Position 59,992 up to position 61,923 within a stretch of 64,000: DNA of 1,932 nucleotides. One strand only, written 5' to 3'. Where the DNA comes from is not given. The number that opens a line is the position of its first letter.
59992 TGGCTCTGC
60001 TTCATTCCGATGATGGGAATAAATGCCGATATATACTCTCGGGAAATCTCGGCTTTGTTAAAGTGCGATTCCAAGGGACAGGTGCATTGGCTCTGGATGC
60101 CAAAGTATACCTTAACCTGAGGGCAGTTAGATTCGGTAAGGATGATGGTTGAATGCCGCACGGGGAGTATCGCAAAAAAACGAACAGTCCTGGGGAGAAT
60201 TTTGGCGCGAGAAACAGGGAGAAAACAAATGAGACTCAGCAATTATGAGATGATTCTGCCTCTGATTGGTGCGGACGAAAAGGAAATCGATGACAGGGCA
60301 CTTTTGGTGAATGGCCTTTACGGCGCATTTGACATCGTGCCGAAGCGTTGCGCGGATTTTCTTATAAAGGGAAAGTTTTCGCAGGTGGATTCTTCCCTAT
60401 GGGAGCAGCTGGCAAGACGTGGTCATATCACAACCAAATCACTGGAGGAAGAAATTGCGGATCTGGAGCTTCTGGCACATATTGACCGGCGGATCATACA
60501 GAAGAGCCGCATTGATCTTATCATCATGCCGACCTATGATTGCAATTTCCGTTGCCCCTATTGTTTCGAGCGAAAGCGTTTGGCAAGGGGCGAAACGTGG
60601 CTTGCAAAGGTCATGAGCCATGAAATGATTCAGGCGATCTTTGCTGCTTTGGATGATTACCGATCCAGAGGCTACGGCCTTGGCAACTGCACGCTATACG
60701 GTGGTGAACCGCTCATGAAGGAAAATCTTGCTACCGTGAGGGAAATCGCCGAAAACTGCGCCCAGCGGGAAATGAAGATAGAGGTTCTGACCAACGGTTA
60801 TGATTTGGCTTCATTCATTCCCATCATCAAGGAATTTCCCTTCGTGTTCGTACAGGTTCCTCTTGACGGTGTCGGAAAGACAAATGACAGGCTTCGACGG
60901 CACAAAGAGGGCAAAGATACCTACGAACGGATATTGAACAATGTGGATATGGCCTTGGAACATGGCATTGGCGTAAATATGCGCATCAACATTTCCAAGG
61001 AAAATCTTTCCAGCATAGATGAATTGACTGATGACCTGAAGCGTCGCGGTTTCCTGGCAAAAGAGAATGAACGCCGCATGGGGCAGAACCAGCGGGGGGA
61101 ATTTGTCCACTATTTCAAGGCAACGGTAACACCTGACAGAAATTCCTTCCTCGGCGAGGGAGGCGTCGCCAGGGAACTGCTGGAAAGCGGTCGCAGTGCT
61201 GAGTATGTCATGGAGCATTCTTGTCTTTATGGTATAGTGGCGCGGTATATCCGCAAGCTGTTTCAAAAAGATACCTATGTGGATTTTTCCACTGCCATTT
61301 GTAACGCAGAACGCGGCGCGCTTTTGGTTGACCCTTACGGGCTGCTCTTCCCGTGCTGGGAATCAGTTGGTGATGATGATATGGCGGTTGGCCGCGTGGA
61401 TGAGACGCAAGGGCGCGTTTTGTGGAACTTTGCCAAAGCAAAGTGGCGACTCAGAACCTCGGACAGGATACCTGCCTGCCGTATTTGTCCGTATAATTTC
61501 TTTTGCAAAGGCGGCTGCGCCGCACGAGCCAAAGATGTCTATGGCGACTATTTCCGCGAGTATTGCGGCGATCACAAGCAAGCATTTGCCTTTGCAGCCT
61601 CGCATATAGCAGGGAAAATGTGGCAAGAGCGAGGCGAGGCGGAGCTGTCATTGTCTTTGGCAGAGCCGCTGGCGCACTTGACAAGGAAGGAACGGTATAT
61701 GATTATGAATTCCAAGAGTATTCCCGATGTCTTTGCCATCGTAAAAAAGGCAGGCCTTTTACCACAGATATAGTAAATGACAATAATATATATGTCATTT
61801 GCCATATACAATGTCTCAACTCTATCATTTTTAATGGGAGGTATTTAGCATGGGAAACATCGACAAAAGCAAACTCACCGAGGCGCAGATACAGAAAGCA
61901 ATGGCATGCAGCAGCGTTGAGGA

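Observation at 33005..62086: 29-kb RiPP supercluster: 12 Nif11-like/GG-leader precursors, 4 rSAM-SPASM enzymes, NHLM-type exporter and embedded regulators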

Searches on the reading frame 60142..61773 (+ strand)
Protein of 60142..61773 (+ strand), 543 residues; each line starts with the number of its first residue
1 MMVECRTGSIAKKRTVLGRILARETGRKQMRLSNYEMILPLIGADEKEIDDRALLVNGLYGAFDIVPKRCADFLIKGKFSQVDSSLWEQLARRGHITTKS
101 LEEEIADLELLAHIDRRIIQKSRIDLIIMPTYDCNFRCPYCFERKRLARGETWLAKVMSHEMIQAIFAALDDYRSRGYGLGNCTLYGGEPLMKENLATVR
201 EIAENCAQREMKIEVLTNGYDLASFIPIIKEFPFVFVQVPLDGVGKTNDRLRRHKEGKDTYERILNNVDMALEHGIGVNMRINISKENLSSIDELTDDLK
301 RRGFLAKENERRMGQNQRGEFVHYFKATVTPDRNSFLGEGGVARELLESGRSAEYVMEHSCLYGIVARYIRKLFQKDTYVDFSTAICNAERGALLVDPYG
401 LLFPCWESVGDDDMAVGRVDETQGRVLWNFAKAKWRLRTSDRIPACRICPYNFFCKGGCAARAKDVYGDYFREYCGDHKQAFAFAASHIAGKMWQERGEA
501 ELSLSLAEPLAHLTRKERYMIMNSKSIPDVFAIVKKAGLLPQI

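Call 7: search_protein_families(library=pfam, proteins=[window:60142-61773:+], max_evalue=0.01)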
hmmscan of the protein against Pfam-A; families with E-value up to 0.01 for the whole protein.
window:60142-61773:+ (543 aa): 3 families
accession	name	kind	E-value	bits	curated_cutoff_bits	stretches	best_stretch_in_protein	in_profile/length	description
PF04055.27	Radical_SAM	-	7.5e-20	72.2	29.5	1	129-298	2-165/166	Radical SAM superfamily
PF13353.11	Fer4_12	-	2.7e-08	34.7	22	1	133-227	14-99/137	4Fe-4S single cluster domain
PF13186.11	SPASM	-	0.00058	20.5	21.5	1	387-450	1-67/67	Iron-sulfur cluster-binding domain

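Call 8: search_protein_families(library=ncbifam, proteins=[window:60142-61773:+], max_evalue=0.01)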
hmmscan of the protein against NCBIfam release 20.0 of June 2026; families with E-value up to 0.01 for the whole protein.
window:60142-61773:+ (543 aa): 75 families (the best 25 are shown)
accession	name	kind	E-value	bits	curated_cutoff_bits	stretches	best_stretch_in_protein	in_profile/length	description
NF038107.1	rSAM_NF038107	equivalog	8.1e-36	123.7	600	2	30-303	1-267/444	Cys-every-fifth radical SAM/SPASM peptide maturase CefB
TIGR04463.1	rSAM_vs_C_rich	equivalog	7.1e-32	110.7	525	2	51-307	10-264/438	TIGR04463 family radical SAM/SPASM RiPP maturase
TIGR04334.1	rSAM_Clo7bot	equivalog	6.9e-29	100.7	600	2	120-303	86-266/440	radical SAM/SPASM domain Clo7bot peptide maturase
NF052473.1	rSAM_FlmE_OhkG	exception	1.3e-26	93.3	500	1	52-308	17-285/481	FlmE/OhkG family radical SAM/SPASM peptide maturase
NF041298.1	rSAM_mat_DynA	equivalog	6.8e-26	91.1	450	2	127-300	4-175/356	dynobactin maturation radical SAM/SPASM protein DynA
NF047865.1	rSAM_PapB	equivalog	2.6e-24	86.1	340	2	126-304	5-180/330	PapB family radical SAM/SPASM ranthipeptide maturase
TIGR04280.1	geopep_mat_rSAM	hypoth_equivalog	2.2e-22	79.6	400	1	30-304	1-262/428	geopeptide radical SAM maturase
NF040899.1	ryptide_rSAM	equivalog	1.1e-20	73.7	600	1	28-463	11-428/464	radical SAM/SPASM ryptide class RiPP maturase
TIGR03974.1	rSAM_six_Cys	equivalog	1e-18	67.5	425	2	131-270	104-243/451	thioether cross-link-forming SCIFF peptide maturase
TIGR03978.1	rSAM_paired_1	equivalog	1.5e-17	63.6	370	2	47-304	7-262/466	His-Xaa-Ser system radical SAM maturase HxsB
TIGR03942.1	sulfatase_rSAM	equivalog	6.1e-17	61.7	349.45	1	131-303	8-180/363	anaerobic sulfatase maturase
TIGR04163.1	rSAM_cobopep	equivalog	9.3e-17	60.9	375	1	126-490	66-420/428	peptide-modifying radical SAM enzyme CbpB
TIGR04250.1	SCM_rSAM_ScmE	equivalog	1.1e-15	57.4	400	2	130-296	9-162/358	SynChlorMet cassette radical SAM/SPASM protein ScmE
TIGR04083.1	rSAM_pep_methan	hypoth_equivalog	1.8e-15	56.8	300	2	126-305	2-170/376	TIGR04083 family peptide-modifying radical SAM enzyme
TIGR04051.1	rSAM_NirJ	equivalog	1.5e-14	53.8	515.45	1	133-299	11-163/354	heme d1 biosynthesis radical SAM protein NirJ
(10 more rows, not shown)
